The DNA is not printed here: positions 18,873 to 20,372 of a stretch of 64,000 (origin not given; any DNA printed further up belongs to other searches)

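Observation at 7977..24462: Regulator-less 16.5-kb metabolic and uptake island built from duplicated CMD / M24 / bicupin / TonB-receptor modules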

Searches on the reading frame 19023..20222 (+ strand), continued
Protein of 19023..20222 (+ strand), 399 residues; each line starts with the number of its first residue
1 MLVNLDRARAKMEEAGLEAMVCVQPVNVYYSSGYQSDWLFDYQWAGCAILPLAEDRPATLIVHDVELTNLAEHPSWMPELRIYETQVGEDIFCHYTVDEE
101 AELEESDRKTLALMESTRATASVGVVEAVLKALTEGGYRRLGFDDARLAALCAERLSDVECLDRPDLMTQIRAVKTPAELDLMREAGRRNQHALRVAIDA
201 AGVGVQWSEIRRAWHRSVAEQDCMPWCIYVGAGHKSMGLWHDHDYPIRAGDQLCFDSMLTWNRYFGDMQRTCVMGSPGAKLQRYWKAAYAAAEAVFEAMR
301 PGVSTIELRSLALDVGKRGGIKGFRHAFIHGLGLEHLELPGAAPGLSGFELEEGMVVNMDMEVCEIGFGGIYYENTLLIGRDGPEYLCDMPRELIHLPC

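Call 31: find_related_loci(query=A1, collection=genome_contigs, flank=10000)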
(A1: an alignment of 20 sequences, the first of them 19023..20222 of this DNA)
Query A1 (399 aa) in genome_contigs; peptide patterns used: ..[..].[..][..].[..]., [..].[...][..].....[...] (x = any residue, [..] = any of these).
168 stretches matched a pattern; 61 encode a relative of the query (tblastn E <= 1e-3); 48 distinct loci.
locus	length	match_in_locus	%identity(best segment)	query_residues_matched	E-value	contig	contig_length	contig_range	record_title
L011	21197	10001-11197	98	1-399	0e+0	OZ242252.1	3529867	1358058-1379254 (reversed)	MAG: Candidatus Foliamicus sp. isolate 8837b1df-4c2a-421f-9400-f743960723ed genome assembly, chromosome: 1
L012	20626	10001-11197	91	1-399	0e+0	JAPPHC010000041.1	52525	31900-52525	MAG: Gammaproteobacteria bacterium isolate RHO1_bin_71 NODE_1369_length_52525_cov_207.337945, whole genome shotgun seque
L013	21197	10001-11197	91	1-399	0e+0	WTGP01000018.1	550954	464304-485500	MAG: Gammaproteobacteria bacterium isolate CO36388bin_2 NODE_2_length_550954_cov_61.213573, whole genome shotgun sequenc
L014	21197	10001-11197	89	1-399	0e+0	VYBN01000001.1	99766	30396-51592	MAG: Gammaproteobacteria bacterium isolate SB0673_bin_2 NODE_54_length_99766_cov_62.751903, whole genome shotgun sequenc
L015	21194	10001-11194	88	2-399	0e+0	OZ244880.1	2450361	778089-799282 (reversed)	MAG: Candidatus Foliamicus sp. isolate 8c9a6700-f045-4f67-973d-99a5b8b15ec5 genome assembly, chromosome: 1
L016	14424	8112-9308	89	1-399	0e+0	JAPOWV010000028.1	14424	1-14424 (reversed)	MAG: Gammaproteobacteria bacterium isolate COS2_bin_9 NODE_1176_length_14424_cov_10.6206, whole genome shotgun sequence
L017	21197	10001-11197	89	1-399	0e+0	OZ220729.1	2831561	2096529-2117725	MAG: Gammaproteobacteria bacterium isolate 3a360650-b487-4473-8a34-f610b0208760 genome assembly, chromosome: 1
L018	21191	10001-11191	91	1-397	0e+0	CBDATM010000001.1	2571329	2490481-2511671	MAG: Gammaproteobacteria bacterium isolate 54733f49-05bb-4832-90cb-a41e28f9d041 genome assembly, contig: contig_1, whole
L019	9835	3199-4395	88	1-399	0e+0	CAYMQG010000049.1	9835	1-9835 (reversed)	MAG TPA_asm: uncultured Gammaproteobacteria bacterium isolate SRP338948_co1_10 genome assembly, contig: k141_412736, who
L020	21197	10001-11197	89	1-399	0e+0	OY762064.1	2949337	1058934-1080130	MAG: Gammaproteobacteria bacterium isolate 5875f011-1e0e-4071-bb50-440bf5799690 genome assembly, chromosome: 1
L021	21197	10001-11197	89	1-399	0e+0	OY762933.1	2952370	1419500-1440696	MAG: Gammaproteobacteria bacterium isolate 8747c98c-8292-48b6-a6db-266d0caa829b genome assembly, chromosome: 1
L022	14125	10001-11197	89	1-399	0e+0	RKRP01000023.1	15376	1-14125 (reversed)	MAG: Gammaproteobacteria bacterium isolate PNGco_C_bin10 scaffold_532, whole genome shotgun sequence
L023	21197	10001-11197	90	1-399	0e+0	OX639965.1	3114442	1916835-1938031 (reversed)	MAG: uncultured Gammaproteobacteria bacterium isolate 3ffbc19d-36f3-4bc2-89c8-cf5f95be8bae genome assembly, chromosome:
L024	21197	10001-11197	50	1-397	9e-128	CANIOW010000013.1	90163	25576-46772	MAG: Gammaproteobacteria bacterium isolate RH-14apr17-513 genome assembly, contig: RH-14apr17-C558, whole genome shotgun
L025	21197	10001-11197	50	1-397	9e-127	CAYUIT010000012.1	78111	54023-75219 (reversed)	MAG TPA_asm: uncultured Steroidobacteraceae bacterium isolate binchicken_co214_79 genome assembly, contig: NODE_176_leng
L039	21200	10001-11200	28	2-388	1e-46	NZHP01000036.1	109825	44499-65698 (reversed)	MAG: Gammaproteobacteria bacterium isolate MED641 132909, whole genome shotgun sequence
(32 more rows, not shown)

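Call 41: search_protein_families(library=ncbifam, proteins=[L007:11663-12928:+, L009:1689-2999:+, L009:12477-13601:+, L009:3124-4116:-, L009:4174-5022:+, L009:13672-14397:+], max_evalue=0.00001)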
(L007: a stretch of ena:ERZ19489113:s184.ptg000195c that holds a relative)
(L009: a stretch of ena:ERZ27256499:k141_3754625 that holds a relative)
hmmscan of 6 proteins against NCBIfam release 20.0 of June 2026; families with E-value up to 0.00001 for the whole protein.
L007:11663-12928:+ (421 aa): 19 families
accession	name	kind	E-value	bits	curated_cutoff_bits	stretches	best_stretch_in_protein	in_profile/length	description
TIGR00895.1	2A0115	subfamily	1.8e-40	139.1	418.55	1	15-382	11-398/398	aromatic acid/H+ symport family MFS transporter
NF003024.0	PRK03893.1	subfamily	2e-23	83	604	1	23-211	23-211/497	sialate:H+ symport family MFS transporter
TIGR00898.1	2A0119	subfamily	1.9e-21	76.4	550.75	1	45-219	112-284/506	cation transport protein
TIGR00883.1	2A0106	subfamily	8e-21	74.6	443.45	1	53-387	33-384/400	metabolite/H+ symporter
TIGR00891.1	2A0112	subfamily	8.7e-21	74.4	552.9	1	28-209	19-202/405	sialate:H+ symport family MFS transporter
NF008586.0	PRK11551.1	equivalog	6.8e-20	71.4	410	1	21-404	15-388/406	3-(3-hydroxy-phenyl)propionate transporter MhpT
NF053517.1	HbztTptrPcaK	equivalog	5e-17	62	770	1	17-203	15-202/437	4-hydroxybenzoate transporter PcaK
TIGR00881.1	2A0104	subfamily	6.5e-15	55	407.75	1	37-391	11-377/379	phosphoglycerate transporter protein PgtP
NF008963.0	PRK12307.1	equivalog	3.2e-13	49.6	637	1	29-404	26-405/426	MFS transporter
TIGR00893.1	2A0114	subfamily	5.3e-13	48.7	395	1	30-401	3-389/399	D-galactonate transporter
TIGR00879.1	SP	subfamily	1e-11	44.1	237.8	1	53-233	96-280/510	sugar porter family MFS transporter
NF007372.0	PRK09874.1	equivalog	3.4e-10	39.6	571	1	52-196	50-193/408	multidrug efflux MFS transporter MdtG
TIGR00880.1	2_A_01_02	superfamily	9.4e-10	38.8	131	1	66-199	4-141/141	multidrug resistance protein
TIGR00894.1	2A0114euk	subfamily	2.7e-09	36.1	626.45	1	50-194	70-216/465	Na(+)-dependent inorganic phosphate cotransporter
NF052357.1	GlucTporGlcPStph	equivalog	3e-07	29.6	750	1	29-206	15-192/445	glucose transporter GlcP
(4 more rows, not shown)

L009:1689-2999:+ (436 aa): 20 families
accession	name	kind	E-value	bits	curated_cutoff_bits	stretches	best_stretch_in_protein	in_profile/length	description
TIGR00895.1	2A0115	subfamily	4.1e-35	121.4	418.55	1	34-375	17-378/398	aromatic acid/H+ symport family MFS transporter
NF008586.0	PRK11551.1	equivalog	2.7e-26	92.5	410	1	35-423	16-395/406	3-(3-hydroxy-phenyl)propionate transporter MhpT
NF003024.0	PRK03893.1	subfamily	7.5e-20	71.2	604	1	35-219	22-206/497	sialate:H+ symport family MFS transporter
TIGR00891.1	2A0112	subfamily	9.6e-19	67.7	552.9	1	36-384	14-377/405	sialate:H+ symport family MFS transporter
TIGR00898.1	2A0119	subfamily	6.5e-18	64.8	550.75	1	86-215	143-269/506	cation transport protein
TIGR00893.1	2A0114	subfamily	5.5e-17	61.8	395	1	43-422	3-397/399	D-galactonate transporter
TIGR00883.1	2A0106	subfamily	1.6e-16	60.4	443.45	1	75-409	41-392/400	metabolite/H+ symporter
NF008963.0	PRK12307.1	equivalog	7.2e-16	58.4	637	1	41-303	25-289/426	MFS transporter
TIGR00881.1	2A0104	subfamily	2.6e-15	56.3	407.75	1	48-405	9-379/379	phosphoglycerate transporter protein PgtP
NF053517.1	HbztTptrPcaK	equivalog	1.1e-14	54.3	770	1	35-215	20-201/437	4-hydroxybenzoate transporter PcaK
TIGR00711.1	efflux_EmrB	subfamily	1.9e-11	43.4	230.2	1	33-196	1-164/485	DHA2 family efflux MFS transporter permease subunit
TIGR00880.1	2_A_01_02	superfamily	1.8e-10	41.1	131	1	79-210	4-140/141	multidrug resistance protein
TIGR00879.1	SP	subfamily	2.4e-09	36.3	237.8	1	68-214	98-250/510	sugar porter family MFS transporter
NF033896.2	MFS_LfrA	equivalog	1e-07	31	825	1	44-214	30-202/504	efflux MFS transporter LfrA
NF000009.1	tet_MFS_Tcr3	exception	1.4e-07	30.4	1000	1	44-202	41-204/512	tetracycline efflux MFS transporter Tcr3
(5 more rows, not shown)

L009:12477-13601:+ (374 aa): 17 families
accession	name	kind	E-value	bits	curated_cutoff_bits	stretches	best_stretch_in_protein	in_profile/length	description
TIGR00895.1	2A0115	subfamily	3.8e-27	95.2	418.55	1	3-164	46-207/398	aromatic acid/H+ symport family MFS transporter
TIGR00891.1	2A0112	subfamily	6.4e-22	78.2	552.9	1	9-316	47-373/405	sialate:H+ symport family MFS transporter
NF008586.0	PRK11551.1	equivalog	2.4e-19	69.6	410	1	2-359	43-395/406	3-(3-hydroxy-phenyl)propionate transporter MhpT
TIGR00883.1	2A0106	subfamily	6.9e-18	64.9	443.45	1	13-337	39-384/400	metabolite/H+ symporter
NF003024.0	PRK03893.1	subfamily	4.1e-15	55.6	604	1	5-163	52-210/497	sialate:H+ symport family MFS transporter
TIGR00898.1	2A0119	subfamily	9.2e-13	47.8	550.75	1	16-156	133-270/506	cation transport protein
TIGR00893.1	2A0114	subfamily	4.8e-12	45.5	395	1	1-356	21-395/399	D-galactonate transporter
NF053517.1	HbztTptrPcaK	equivalog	8.9e-12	44.7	770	1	10-160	55-206/437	4-hydroxybenzoate transporter PcaK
TIGR00879.1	SP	subfamily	1.7e-10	40.1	237.8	1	9-151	99-247/510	sugar porter family MFS transporter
NF008963.0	PRK12307.1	equivalog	1.8e-09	37.3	637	1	16-349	60-396/426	MFS transporter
TIGR00880.1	2_A_01_02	superfamily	2.7e-09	37.3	131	1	21-149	10-139/141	multidrug resistance protein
TIGR00881.1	2A0104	subfamily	3.8e-08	32.8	407.75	1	5-152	26-175/379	phosphoglycerate transporter protein PgtP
NF011656.1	PRK15075.1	subfamily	4.1e-08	32.5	445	1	14-334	53-386/419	tricarballylate/proton symporter TcuC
NF000025.1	MFS_efflux_tcmA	exception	1.5e-06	27.3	999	1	2-145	54-197/538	tetracenomycin C efflux MFS transporter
NF052357.1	GlucTporGlcPStph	equivalog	2.7e-06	26.5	750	0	14-151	47-184/445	glucose transporter GlcP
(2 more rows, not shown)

L009:3124-4116:- (330 aa): 3 families
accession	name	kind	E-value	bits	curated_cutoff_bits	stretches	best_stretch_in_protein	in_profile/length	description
NF003558.0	PRK05231.1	equivalog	3.3e-13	49.3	271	1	86-290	76-271/322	homoserine kinase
NF008738.0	PRK11768.1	equivalog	1.8e-09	37.4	194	1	103-281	96-264/327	serine/threonine protein kinase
TIGR00938.1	thrB_alt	equivalog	4.3e-06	26.3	255.9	1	201-287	178-267/307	homoserine kinase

L009:4174-5022:+ (282 aa): 12 families
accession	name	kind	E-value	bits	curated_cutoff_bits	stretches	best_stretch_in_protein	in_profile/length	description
NF011457.0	PRK14875.1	equivalog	4.1e-14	52.3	307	1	14-269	110-368/372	acetoin dehydrogenase dihydrolipoyllysine-residue acetyltransferase subunit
NF051488.1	bifunc_PcaDC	exception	2e-11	43.6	390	1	54-271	31-251/375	bifunctional 3-oxoadipate enol-lactonase/4-carboxymuconolactone decarboxylase PcaDC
NF050089.1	i_nPHAscl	equivalog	1.4e-10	40.8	300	1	25-119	8-102/288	intracellular short-chain-length polyhydroxyalkanoate depolymerase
TIGR01738.1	bioH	equivalog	1.6e-10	41.1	206.95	1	32-95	1-63/245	pimeloyl-ACP methyl ester esterase BioH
TIGR02427.1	protocat_pcaD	equivalog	5.5e-10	39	255.85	1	51-270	29-250/251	3-oxoadipate enol-lactonase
TIGR03056.1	bchO_mg_che_rel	equivalog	1.5e-09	37.3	172.55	1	22-124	14-118/278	alpha/beta fold hydrolase BchO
NF045632.1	hydroxlase_HsaD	equivalog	2.9e-09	36.3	400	1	18-112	16-115/290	4,5:9,10-diseco-3-hydroxy-5,9,17-trioxoandrosta-1(10),2-diene-4-oate hydrolase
NF002938.0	PRK03592.1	equivalog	1.3e-08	34.6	241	1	12-120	8-115/298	haloalkane dehalogenase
NF002873.0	PRK03204.1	equivalog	3.5e-08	33.1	466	1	25-135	25-134/286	haloalkane dehalogenase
TIGR03695.1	menH_SHCHC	equivalog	6.7e-08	32.3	208.55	1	37-270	4-251/252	2-succinyl-6-hydroxy-2,4-cyclohexadiene-1-carboxylate synthase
NF051487.1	bifunc_PcaCD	exception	1.7e-07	30.7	430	1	57-271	194-412/413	bifunctional 4-carboxymuconolactone decarboxylase/3-oxoadipate enol-lactonase PcaCD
TIGR03611.1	RutD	equivalog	1e-06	28.3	238.5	1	47-270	25-255/258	pyrimidine utilization protein D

L009:13672-14397:+ (241 aa): 14 families
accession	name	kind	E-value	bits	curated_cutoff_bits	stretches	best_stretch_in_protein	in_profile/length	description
NF041196.1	ScbR_bind_reg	equivalog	4.3e-14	53.1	150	1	24-87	3-66/191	ScbR family autoregulator-binding transcription factor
TIGR03384.1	betaine_BetI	equivalog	2.7e-11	43.5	201.3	1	27-183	8-162/189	choline-binding transcriptional repressor BetI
NF007949.0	PRK10668.1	equivalog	2.9e-09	36.7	271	1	19-92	5-75/216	multidrug efflux transporter transcriptional repressor AcrR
NF053731.1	TransRegFasRMycb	equivalog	1.4e-08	34.8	330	1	26-119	10-103/199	HTH-type transcriptional activator FasR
NF051852.1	efflux_TF_MtrR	exception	2.5e-08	33.9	280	1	25-108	8-92/205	multidrug efflux system transcriptional repressor MtrR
NF011584.0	PRK15008.1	equivalog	2.7e-08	33.9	230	1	22-105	13-99/212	HTH-type transcriptional regulator RutR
NF053878.1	FATransRegFadRBac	equivalog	2.7e-08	33.8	200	1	31-147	7-123/190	fatty acid metabolism transcriptional regulator FadR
NF001978.0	PRK00767.1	equivalog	3.2e-08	33.6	118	1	28-130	10-113/197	transcriptional regulator BetI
NF007430.0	PRK09975.1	equivalog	5.2e-08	32.3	274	1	24-78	8-62/220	acrEF/envCD operon transcriptional regulator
NF053516.1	TranRepPrsAVib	equivalog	8.5e-08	32.2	300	1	24-103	3-82/208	TetR family transcriptional repressor PsrA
NF051457.1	acryl_TF_AcuR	equivalog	1.5e-07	30.9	247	1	13-90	3-83/204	acrylate utilization transcriptional regulator AcuR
TIGR03613.1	RutR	equivalog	2.7e-07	30.6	368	1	25-84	6-65/202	pyrimidine utilization regulatory protein R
NF037937.1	septum_RefZ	equivalog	2e-06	27.9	180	1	30-99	2-71/195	forespore capture DNA-binding protein RefZ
NF033703.1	transcr_KstR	equivalog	3e-06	26.9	280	1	25-107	5-87/185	cholesterol catabolism transcriptional regulator KstR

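Call 75: search_protein_families(library=pfam, proteins=[L039:4961-6166:+, L039:6188-8329:+, L039:8382-9983:+, L039:9989-11230:+, L039:11227-12228:+, L039:12337-12678:+, L039:12699-13601:+, L039:13622-14818:+, L039:15414-16553:+, L039:14815-15357:-], max_evalue=0.001)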
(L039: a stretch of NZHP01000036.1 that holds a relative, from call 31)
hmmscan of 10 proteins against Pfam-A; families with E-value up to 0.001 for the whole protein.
L039:4961-6166:+ (401 aa): 3 families
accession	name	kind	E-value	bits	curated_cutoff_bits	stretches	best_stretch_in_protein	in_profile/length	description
PF00108.29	Thiolase_N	-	8.1e-53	179.9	26.4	1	6-228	3-237/260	Thiolase, N-terminal domain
PF02803.24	Thiolase_C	-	2.4e-43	147.1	27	1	279-400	2-123/123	Thiolase, C-terminal domain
PF22691.2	Thiolase_C_1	-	7.9e-05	22.9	28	0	293-341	12-60/144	Thiolase C-terminal domain-like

L039:6188-8329:+ (713 aa): 4 families
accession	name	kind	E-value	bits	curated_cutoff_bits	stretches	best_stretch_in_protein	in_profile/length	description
PF02737.24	3HCDH_N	-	1.5e-58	198.1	22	1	320-497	2-179/180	3-hydroxyacyl-CoA dehydrogenase, NAD binding domain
PF00378.25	ECH_1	-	6.5e-34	117.8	27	1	15-203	5-187/251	Enoyl-CoA hydratase/isomerase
PF16113.10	ECH_2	-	3.7e-20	73.1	27.2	1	24-194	10-176/335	Enoyl-CoA hydratase/isomerase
PF00725.27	3HCDH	-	4.1e-19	69.3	22.1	1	500-596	1-97/97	3-hydroxyacyl-CoA dehydrogenase, C-terminal domain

L039:8382-9983:+ (533 aa): 1 family
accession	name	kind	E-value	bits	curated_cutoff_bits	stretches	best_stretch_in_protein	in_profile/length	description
PF01565.28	FAD_binding_4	-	1.3e-34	119.3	26.4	1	41-181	2-139/139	FAD binding domain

L039:9989-11230:+ (413 aa): 2 families
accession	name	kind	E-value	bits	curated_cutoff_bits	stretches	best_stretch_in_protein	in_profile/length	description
PF00557.29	Peptidase_M24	-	7e-31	108.1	23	1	200-397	1-208/208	Metallopeptidase family M24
PF01321.24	Creatinase_N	-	0.00071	20.6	22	0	9-76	3-59/128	Creatinase/Prolidase N-terminal domain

L039:11227-12228:+ (333 aa): 1 family
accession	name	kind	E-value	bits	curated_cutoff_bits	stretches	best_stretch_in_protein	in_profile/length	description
PF00903.31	Glyoxalase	-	8e-08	33.1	20.6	1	14-152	4-119/121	Glyoxalase/Bleomycin resistance protein/Dioxygenase superfamily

L039:12337-12678:+ (113 aa): 0 families

L039:12699-13601:+ (300 aa): 2 families
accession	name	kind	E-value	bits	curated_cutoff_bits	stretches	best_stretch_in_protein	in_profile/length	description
PF14499.12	DUF4437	-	7.6e-21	74.8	24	1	33-243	27-249/250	Domain of unknown function (DUF4437)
PF12973.13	Cupin_7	-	6e-15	55.4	27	1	24-106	16-98/105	ChrR Cupin-like domain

L039:13622-14818:+ (398 aa): 1 family
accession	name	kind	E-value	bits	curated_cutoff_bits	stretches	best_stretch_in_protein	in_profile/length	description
PF02515.22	CoA_transf_3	-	1.9e-113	379.7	23.3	1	5-371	1-366/366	CoA-transferase family III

L039:15414-16553:+ (379 aa): 1 family
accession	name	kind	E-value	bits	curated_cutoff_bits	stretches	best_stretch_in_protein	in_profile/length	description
PF01734.28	Patatin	-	3.5e-31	109.3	27.7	1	10-221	1-189/191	Patatin-like phospholipase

L039:14815-15357:- (180 aa): 2 families
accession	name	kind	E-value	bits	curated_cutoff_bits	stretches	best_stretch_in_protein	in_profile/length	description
PF00578.27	AhpC-TSA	-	4.4e-41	140.2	26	1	31-155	1-123/124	AhpC/TSA family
PF08534.16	Redoxin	-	2.5e-22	79.7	26.6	1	31-167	2-145/148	Redoxin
